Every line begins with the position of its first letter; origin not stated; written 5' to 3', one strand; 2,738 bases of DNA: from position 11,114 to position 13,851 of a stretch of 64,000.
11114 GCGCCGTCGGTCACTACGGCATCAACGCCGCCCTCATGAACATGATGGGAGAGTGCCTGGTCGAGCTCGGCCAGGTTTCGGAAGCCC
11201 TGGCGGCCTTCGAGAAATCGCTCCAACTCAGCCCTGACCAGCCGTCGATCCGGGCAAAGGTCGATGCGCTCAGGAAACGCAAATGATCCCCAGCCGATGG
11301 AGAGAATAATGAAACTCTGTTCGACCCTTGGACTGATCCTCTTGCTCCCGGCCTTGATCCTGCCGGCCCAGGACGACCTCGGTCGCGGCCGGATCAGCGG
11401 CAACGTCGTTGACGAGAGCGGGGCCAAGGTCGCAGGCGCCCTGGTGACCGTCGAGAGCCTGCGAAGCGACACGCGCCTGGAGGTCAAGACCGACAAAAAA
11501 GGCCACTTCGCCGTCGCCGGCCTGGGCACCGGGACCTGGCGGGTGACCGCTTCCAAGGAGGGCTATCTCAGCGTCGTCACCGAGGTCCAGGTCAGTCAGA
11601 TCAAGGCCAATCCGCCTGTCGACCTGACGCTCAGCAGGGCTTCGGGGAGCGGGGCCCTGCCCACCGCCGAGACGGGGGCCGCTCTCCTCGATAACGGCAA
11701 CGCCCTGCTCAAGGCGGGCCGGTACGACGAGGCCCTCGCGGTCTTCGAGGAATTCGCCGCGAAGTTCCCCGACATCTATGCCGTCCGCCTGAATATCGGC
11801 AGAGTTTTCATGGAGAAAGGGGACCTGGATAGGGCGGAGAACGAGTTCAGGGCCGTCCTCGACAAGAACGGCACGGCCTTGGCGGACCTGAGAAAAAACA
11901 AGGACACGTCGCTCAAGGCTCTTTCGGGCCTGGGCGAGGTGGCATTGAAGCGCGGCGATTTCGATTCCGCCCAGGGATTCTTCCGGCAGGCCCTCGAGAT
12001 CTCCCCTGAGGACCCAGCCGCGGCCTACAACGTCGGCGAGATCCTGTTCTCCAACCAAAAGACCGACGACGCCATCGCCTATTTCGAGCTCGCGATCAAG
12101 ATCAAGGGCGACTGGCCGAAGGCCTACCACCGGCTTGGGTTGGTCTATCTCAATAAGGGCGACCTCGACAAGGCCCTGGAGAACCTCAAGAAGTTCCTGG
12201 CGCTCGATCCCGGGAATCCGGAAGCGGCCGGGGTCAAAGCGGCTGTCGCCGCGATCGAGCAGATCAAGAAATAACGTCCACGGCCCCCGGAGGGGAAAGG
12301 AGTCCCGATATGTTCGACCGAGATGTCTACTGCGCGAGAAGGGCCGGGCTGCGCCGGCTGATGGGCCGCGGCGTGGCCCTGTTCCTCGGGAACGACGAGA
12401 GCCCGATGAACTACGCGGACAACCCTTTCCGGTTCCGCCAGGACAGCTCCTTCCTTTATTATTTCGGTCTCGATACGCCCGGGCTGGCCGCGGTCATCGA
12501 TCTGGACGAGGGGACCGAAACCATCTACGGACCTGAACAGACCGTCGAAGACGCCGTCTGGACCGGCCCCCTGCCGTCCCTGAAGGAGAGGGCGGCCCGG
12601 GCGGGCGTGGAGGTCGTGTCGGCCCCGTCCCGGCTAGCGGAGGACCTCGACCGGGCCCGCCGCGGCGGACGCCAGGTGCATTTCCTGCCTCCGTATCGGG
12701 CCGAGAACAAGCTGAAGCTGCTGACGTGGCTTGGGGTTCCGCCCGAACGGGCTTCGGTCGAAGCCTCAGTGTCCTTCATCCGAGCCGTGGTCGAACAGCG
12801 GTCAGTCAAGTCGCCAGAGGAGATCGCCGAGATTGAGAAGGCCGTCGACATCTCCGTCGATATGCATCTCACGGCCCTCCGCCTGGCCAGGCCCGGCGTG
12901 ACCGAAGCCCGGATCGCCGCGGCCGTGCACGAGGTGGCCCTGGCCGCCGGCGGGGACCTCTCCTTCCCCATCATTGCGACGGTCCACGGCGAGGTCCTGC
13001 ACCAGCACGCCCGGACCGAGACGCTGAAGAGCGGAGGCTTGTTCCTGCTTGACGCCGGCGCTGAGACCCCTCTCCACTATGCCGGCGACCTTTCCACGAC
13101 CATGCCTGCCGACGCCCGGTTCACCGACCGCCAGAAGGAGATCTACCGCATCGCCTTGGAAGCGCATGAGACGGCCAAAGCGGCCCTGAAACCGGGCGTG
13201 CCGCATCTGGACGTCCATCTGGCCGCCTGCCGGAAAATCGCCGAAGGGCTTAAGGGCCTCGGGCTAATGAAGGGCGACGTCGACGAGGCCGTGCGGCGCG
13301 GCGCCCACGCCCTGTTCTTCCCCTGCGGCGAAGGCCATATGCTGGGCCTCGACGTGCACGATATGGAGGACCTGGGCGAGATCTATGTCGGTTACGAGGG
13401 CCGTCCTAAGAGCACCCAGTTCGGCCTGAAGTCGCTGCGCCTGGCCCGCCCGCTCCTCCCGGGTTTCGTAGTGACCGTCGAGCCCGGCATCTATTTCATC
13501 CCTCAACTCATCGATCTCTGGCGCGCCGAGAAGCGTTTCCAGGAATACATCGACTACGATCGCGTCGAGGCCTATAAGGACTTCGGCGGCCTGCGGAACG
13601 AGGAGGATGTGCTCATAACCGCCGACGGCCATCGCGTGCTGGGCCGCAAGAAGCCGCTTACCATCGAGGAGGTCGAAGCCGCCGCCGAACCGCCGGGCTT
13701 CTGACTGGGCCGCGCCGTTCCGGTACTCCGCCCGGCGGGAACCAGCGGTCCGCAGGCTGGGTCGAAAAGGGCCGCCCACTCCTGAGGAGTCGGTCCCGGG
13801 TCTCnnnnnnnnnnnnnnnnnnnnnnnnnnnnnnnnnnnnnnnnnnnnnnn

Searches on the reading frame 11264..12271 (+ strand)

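Call 21: search_protein_families(library=pfam, proteins=[window:11264-12271:+], max_evalue=0.001)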
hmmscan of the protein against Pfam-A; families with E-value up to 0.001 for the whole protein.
window:11264-12271:+ (336 aa): 26 families (the best 25 are shown)
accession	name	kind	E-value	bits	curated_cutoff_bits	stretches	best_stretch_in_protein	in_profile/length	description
PF07719.23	TPR_2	-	9.2e-32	107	27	3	285-318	1-34/34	Tetratricopeptide repeat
PF13432.12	TPR_16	-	5.8e-28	97.4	32.7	2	142-201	1-60/65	Tetratricopeptide repeat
PF00515.34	TPR_1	-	1.5e-26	91.5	27.8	2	285-318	1-34/34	Tetratricopeptide repeat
PF13181.12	TPR_8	-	4.8e-25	86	25.7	1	286-317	2-33/34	Tetratricopeptide repeat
PF14559.12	TPR_19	-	6.9e-25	87.6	25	2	227-291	1-64/68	Tetratricopeptide repeat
PF13428.12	TPR_14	-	1.9e-22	77.9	23.5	2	285-326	1-42/44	Tetratricopeptide repeat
PF13424.12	TPR_12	-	4.5e-20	72.1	30.1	2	252-314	3-74/77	Tetratricopeptide repeat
PF13414.12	TPR_11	-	4.3e-18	65.1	26.8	1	258-299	1-42/42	TPR repeat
PF13176.12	TPR_7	-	7.2e-18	63.5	27.9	0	219-250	1-32/36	Tetratricopeptide repeat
PF13174.12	TPR_6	-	1e-16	60.7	26.3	0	145-170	7-32/33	Tetratricopeptide repeat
PF13431.12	TPR_17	-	1e-16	60.2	24.4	0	239-272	1-34/34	Tetratricopeptide repeat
PF13620.12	CarboxypepD_reg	-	1.2e-16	61.3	32.3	1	44-123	2-81/82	Carboxypeptidase regulatory-like domain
PF13371.12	TPR_9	-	3.5e-12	46.6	35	1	259-328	3-72/73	Tetratricopeptide repeat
PF13374.12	TPR_10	-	3.9e-12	46.2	27.5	0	217-246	2-31/42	Tetratricopeptide repeat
PF12895.13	ANAPC3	-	2.3e-10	41.1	27.2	1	214-275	20-80/82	Anaphase-promoting complex, cyclosome, subunit 3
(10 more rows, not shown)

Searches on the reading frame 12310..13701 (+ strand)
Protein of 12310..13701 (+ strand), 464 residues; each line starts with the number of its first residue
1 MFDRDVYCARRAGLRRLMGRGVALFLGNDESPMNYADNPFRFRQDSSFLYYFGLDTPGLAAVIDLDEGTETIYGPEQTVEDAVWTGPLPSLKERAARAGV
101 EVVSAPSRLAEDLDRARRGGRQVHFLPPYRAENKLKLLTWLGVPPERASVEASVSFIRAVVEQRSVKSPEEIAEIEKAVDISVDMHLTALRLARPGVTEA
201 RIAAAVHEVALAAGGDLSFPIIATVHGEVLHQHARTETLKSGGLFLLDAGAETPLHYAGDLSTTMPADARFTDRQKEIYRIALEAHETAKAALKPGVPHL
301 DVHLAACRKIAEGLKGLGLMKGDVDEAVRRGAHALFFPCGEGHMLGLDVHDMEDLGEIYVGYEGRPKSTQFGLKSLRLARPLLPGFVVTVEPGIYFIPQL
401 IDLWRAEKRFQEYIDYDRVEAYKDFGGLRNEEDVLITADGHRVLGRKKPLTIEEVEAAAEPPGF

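Call 21: search_protein_families(library=pfam, proteins=[window:12310-13701:+], max_evalue=0.001)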
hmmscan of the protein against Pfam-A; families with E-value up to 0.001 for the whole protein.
window:12310-13701:+ (464 aa): 2 families
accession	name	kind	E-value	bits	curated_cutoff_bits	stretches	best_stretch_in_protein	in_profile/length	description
PF00557.29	Peptidase_M24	-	1.2e-39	136.7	23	1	174-438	2-208/208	Metallopeptidase family M24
PF05195.22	AMP_N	-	2.1e-23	82.8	24.6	1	7-119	1-116/121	Aminopeptidase P, N-terminal domain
